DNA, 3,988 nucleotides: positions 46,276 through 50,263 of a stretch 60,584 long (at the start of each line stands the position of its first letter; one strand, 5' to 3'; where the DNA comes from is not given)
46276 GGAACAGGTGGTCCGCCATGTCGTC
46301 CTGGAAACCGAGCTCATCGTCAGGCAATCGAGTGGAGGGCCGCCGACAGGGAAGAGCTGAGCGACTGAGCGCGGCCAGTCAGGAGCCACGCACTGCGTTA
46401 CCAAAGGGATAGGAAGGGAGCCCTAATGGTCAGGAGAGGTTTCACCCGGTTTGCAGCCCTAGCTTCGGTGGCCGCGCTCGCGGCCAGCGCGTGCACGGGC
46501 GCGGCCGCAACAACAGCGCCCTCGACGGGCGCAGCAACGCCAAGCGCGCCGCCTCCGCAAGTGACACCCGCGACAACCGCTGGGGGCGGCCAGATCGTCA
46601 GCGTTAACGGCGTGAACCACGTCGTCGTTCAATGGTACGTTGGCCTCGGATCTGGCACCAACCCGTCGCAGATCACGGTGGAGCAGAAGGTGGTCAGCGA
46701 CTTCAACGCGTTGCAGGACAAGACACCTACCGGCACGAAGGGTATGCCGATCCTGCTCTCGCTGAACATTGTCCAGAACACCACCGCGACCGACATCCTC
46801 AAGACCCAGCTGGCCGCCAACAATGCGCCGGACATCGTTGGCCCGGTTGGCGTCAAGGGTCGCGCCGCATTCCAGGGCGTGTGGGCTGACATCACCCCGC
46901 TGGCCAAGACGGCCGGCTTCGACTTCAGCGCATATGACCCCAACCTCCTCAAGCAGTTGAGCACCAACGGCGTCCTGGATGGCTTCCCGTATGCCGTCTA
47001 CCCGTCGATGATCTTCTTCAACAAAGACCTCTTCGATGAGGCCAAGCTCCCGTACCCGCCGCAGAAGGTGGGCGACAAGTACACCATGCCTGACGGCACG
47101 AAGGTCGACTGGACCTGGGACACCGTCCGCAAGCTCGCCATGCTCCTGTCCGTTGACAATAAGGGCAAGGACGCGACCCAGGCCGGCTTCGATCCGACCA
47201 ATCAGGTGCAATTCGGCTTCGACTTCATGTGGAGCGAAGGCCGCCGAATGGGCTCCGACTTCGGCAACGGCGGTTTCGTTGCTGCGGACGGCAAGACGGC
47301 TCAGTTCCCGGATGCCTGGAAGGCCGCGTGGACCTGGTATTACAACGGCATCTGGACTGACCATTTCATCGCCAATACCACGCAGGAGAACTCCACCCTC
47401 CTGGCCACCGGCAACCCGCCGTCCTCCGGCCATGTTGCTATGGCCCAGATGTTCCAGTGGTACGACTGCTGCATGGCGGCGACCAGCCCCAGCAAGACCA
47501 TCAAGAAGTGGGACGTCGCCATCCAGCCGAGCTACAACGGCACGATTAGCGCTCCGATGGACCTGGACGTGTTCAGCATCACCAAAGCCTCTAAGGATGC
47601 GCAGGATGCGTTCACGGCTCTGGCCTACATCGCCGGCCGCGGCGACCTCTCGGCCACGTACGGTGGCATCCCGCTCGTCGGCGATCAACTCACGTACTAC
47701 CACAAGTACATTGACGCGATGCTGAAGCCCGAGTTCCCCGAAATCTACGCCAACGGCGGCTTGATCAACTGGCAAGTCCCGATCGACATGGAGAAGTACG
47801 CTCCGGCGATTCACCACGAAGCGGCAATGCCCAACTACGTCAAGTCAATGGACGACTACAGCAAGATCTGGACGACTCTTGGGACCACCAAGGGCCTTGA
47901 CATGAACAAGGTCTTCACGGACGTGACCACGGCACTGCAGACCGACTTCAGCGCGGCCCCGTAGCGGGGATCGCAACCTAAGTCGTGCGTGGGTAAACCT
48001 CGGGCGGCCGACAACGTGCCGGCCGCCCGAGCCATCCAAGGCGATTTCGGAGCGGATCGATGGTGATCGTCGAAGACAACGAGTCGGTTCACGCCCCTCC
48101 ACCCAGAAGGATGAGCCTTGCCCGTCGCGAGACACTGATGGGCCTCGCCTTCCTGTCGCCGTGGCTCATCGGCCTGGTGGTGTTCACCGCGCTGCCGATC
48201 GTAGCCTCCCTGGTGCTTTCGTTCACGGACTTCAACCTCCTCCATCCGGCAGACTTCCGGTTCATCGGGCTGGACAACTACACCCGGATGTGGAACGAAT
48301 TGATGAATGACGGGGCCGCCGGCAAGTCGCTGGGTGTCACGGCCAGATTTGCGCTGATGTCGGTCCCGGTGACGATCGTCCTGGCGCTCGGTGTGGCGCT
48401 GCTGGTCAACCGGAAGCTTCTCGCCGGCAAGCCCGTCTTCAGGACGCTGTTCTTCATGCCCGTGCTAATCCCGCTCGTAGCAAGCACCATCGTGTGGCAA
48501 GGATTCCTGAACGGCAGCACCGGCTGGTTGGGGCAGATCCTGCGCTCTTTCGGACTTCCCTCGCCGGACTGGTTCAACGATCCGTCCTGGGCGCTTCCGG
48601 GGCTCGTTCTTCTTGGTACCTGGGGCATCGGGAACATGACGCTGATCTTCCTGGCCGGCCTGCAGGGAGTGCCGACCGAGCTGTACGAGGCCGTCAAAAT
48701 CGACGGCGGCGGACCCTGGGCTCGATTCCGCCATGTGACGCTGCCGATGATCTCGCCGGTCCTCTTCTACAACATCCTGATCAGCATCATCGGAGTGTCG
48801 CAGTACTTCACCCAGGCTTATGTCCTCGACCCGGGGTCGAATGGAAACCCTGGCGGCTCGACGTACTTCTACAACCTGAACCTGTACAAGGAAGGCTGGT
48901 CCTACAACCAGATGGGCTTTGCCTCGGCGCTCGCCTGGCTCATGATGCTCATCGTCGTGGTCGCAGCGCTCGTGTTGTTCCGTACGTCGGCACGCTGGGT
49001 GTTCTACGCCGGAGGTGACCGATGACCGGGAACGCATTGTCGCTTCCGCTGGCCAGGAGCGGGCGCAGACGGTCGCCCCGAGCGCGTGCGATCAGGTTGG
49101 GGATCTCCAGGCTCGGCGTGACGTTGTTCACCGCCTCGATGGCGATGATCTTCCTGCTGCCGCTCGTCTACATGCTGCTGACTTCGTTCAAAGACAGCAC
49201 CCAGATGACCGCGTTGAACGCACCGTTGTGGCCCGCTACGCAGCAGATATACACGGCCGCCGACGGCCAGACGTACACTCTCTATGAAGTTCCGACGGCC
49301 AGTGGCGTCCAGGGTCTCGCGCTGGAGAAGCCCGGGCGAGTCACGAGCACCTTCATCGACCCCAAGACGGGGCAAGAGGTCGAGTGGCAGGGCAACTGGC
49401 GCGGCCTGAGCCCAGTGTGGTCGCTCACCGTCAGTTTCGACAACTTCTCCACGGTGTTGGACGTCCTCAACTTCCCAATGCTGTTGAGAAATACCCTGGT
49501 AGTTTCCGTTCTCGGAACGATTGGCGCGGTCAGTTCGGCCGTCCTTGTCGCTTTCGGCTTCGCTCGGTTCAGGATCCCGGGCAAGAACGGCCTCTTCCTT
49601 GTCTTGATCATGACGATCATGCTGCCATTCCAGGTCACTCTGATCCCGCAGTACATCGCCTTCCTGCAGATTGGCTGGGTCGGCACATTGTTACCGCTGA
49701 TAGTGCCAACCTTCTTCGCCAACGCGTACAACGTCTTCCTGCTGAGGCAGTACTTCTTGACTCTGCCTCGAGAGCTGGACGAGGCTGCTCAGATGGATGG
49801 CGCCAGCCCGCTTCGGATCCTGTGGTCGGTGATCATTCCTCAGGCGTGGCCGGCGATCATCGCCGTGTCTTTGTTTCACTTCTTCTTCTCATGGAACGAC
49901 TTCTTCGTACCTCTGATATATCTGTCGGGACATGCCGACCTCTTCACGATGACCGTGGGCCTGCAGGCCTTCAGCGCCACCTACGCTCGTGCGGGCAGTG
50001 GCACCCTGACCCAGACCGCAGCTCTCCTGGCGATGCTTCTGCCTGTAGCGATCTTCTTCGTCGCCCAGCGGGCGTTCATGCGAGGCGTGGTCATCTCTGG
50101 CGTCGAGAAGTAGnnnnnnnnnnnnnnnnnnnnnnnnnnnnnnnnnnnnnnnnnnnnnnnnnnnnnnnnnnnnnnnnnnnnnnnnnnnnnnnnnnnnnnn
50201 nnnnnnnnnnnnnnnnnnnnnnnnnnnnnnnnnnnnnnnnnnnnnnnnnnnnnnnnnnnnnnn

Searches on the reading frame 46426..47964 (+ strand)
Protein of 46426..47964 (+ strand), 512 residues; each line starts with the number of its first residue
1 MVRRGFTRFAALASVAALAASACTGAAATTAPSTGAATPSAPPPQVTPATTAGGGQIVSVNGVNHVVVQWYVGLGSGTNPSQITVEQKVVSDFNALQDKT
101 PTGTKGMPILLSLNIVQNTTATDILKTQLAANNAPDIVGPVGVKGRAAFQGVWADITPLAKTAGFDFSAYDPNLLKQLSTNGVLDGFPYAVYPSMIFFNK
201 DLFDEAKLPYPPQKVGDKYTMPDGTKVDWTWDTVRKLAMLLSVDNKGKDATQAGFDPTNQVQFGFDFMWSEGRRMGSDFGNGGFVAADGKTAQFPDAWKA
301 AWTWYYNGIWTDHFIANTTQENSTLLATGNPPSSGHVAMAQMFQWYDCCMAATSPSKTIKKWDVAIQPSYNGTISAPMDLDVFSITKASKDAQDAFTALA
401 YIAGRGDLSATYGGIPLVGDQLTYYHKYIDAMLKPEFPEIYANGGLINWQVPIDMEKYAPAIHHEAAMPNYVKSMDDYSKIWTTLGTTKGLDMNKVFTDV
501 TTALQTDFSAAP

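Call 3: search_protein_families(library=pfam, proteins=[window:46426-47964:+], max_evalue=0.01)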
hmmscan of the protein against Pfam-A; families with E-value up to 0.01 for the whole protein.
window:46426-47964:+ (512 aa): 0 families

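Call 26: search_protein_families(library=ncbifam, proteins=[window:46426-47964:+], max_evalue=0.01)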
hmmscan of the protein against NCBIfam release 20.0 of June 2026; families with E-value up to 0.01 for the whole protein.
window:46426-47964:+ (512 aa): 0 families

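Call 30: search_solved_structures(query=window:46426-47961:+, max_evalue=0.01)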
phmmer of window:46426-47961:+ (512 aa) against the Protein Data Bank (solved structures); distinct sequences matched with E-value up to 0.01: 9.
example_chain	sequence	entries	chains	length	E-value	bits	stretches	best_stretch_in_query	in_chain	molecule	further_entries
5k2y_A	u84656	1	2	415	7.1e-06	28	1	109-392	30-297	Probable periplasmic sugar-binding lipoprotein UspC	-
5k2x_A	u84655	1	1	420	7.6e-06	27.9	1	109-392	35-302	Sugar ABC transporter permease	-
4qrz_A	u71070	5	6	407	0.00043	22.2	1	130-213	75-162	ABC-TYPE SUGAR TRANSPORTER | ABC transporter, substrate binding protein (Sugar)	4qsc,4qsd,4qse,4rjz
4rk2_A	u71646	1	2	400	0.002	20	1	125-213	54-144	Putative sugar ABC transporter, substrate-binding protein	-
5f7v_A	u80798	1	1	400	0.0051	18.6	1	82-212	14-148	Lmo0181 protein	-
4jxi_A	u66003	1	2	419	0.0064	18.3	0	164-212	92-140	design cystein esterase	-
2uvh_A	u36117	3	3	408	0.0067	18.2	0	164-212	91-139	ABC TYPE PERIPLASMIC SUGAR-BINDING PROTEIN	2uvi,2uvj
2uvg_A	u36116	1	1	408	0.0067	18.2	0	164-212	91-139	ABC TYPE PERIPLASMIC SUGAR-BINDING PROTEIN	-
3u1o_A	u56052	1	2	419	0.0069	18.2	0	164-212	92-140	De Novo design cysteine esterase ECH19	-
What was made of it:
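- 46426..47964 (+): Solute-binding lipoprotein of the ABC importer (512 aa). Weak PDB matches to sugar-binding lipoprotein UspC, E = 7e-6 (call 30).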

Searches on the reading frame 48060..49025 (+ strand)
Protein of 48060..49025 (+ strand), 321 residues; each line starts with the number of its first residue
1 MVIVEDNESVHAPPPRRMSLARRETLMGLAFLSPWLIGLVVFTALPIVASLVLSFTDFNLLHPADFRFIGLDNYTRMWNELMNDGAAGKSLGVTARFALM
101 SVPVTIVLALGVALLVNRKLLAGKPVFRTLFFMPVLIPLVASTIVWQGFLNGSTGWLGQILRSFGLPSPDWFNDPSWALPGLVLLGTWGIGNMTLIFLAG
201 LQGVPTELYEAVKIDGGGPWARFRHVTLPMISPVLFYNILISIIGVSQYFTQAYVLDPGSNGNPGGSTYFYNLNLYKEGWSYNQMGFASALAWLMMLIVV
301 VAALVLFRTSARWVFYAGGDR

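Call 3: search_protein_families(library=pfam, proteins=[window:48060-49025:+], max_evalue=0.01)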
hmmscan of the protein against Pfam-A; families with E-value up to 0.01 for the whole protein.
window:48060-49025:+ (321 aa): 1 family
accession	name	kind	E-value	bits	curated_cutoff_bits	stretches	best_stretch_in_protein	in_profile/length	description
PF00528.27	BPD_transp_1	-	5e-13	49.6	26.4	1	109-305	5-169/184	Binding-protein-dependent transport system inner membrane component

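Call 26: search_protein_families(library=ncbifam, proteins=[window:48060-49025:+], max_evalue=0.01)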
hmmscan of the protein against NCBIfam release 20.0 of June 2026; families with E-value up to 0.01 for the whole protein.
window:48060-49025:+ (321 aa): 16 families
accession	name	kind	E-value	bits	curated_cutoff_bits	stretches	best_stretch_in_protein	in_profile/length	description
NF008232.0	PRK10999.1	equivalog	4e-25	88.5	392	1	68-309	264-514/520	maltose ABC transporter permease MalF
NF007852.0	PRK10561.1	equivalog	4.8e-25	89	335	1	26-316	12-294/295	sn-glycerol-3-phosphate ABC transporter permease UgpA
NF040931.1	ABC_arch_GlcT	equivalog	5.5e-21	75.4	360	1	47-304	16-267/278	glucose ABC transporter permease GlcT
TIGR03262.1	PhnU2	equivalog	6.8e-13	48.1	593.25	1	35-288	10-235/546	putative 2-aminoethylphosphonate ABC transporter permease subunit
TIGR00969.1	3a0106s02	subfamily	9.7e-11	41.6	240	1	74-302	47-262/272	sulfate ABC transporter permease subunit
TIGR02140.1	permease_CysW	equivalog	2.7e-10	40.2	329.1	1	71-305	29-255/261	sulfate ABC transporter permease subunit CysW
NF008620.0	PRK11602.1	equivalog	2.7e-08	33.4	442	1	84-301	59-265/291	sulfate/thiosulfate ABC transporter permease CysW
TIGR01581.1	Mo_ABC_porter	hypoth_equivalog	9.5e-08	31.8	210.3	1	75-301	8-221/225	ABC transporter permease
NF008231.0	PRK10998.1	equivalog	3.4e-05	23.6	261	1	201-256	181-236/296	maltose ABC transporter permease MalG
NF006951.0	PRK09433.1-2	equivalog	7.8e-05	21.5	788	1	73-306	38-259/535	thiamine/thiamine pyrophosphate ABC transporter permease ThiP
TIGR02139.1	permease_CysT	equivalog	0.00014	21.5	246.1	1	50-242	10-196/265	sulfate ABC transporter permease subunit CysT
NF006939.0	PRK09421.1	equivalog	0.00035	20.1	262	1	93-241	14-156/230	molybdate ABC transporter permease subunit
NF040932.1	ABC_arch_GlcU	equivalog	0.00042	20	340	1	194-300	149-253/272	glucose ABC transporter permease GlcU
NF007047.0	PRK09500.1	equivalog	0.0021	17.7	326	0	193-243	143-193/257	spermidine/putrescine ABC transporter permease PotC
NF040839.1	tungstate_WtpB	equivalog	0.0025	17.5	340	1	73-168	29-121/251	tungstate ABC transporter permease WtpB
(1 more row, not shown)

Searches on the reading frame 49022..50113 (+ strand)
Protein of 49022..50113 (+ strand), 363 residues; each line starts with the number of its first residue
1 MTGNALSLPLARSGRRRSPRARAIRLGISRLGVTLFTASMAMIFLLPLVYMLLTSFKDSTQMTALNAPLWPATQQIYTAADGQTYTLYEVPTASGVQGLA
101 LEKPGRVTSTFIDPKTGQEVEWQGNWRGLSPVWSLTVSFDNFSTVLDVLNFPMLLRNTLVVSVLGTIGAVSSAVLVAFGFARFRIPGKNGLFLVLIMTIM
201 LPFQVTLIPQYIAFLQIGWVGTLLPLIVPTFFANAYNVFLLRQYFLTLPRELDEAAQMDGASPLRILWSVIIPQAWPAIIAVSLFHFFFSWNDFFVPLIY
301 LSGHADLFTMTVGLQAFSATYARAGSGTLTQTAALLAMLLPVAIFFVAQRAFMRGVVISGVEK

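Call 3: search_protein_families(library=pfam, proteins=[window:49022-50113:+], max_evalue=0.01)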
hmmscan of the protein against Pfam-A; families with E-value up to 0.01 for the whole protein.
window:49022-50113:+ (363 aa): 1 family
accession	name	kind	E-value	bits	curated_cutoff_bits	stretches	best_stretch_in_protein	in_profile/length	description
PF00528.27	BPD_transp_1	-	1.1e-15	58.3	26.4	1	174-356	2-182/184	Binding-protein-dependent transport system inner membrane component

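Call 26: search_protein_families(library=ncbifam, proteins=[window:49022-50113:+], max_evalue=0.01)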
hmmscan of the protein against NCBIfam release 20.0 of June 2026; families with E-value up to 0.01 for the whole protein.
window:49022-50113:+ (363 aa): 20 families
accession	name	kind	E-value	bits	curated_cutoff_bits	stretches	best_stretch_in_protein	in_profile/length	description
NF008210.0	PRK10973.1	equivalog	5.7e-34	118.1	297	1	150-359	72-279/281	sn-glycerol-3-phosphate ABC transporter permease UgpE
NF040932.1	ABC_arch_GlcU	equivalog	1.8e-26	93.4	340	1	135-360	44-268/272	glucose ABC transporter permease GlcU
NF008231.0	PRK10998.1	equivalog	5.5e-18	65.5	261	1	138-362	66-295/296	maltose ABC transporter permease MalG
TIGR01581.1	Mo_ABC_porter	hypoth_equivalog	1.2e-09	38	210.3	1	152-337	20-216/225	ABC transporter permease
NF011624.0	PRK15050.1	equivalog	1.4e-09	37.5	247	1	245-352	184-286/297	2-aminoethylphosphonate ABC transporter permease subunit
NF007047.0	PRK09500.1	equivalog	5e-08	32.9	326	1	125-300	38-206/257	spermidine/putrescine ABC transporter permease PotC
NF040931.1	ABC_arch_GlcT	equivalog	6.2e-08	32.6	360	1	227-346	147-263/278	glucose ABC transporter permease GlcT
NF007889.0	PRK10592.1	equivalog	7.4e-07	29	476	1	126-326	44-238/281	putrescine ABC transporter permease PotI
TIGR03262.1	PhnU2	equivalog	8e-07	28.1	593.25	1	137-319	38-234/546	putative 2-aminoethylphosphonate ABC transporter permease subunit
NF006939.0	PRK09421.1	equivalog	2.7e-06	26.9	262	1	158-318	15-188/230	molybdate ABC transporter permease subunit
TIGR03416.1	ABC_choXWV_perm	equivalog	1.9e-05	24.3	363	1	194-281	126-209/267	choline ABC transporter permease subunit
TIGR02139.1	permease_CysT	equivalog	3.3e-05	23.6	246.1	1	140-289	37-199/265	sulfate ABC transporter permease subunit CysT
NF008049.0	PRK10782.1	subfamily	0.00014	21.6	212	1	194-282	69-149/217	methionine ABC transporter permease MetI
TIGR03226.1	PhnU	equivalog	0.00036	20.1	283.45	1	159-352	128-304/311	2-aminoethylphosphonate ABC transporter permease subunit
TIGR02141.1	modB_ABC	equivalog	0.00078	19.1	182.6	1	158-344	3-196/208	molybdate ABC transporter permease subunit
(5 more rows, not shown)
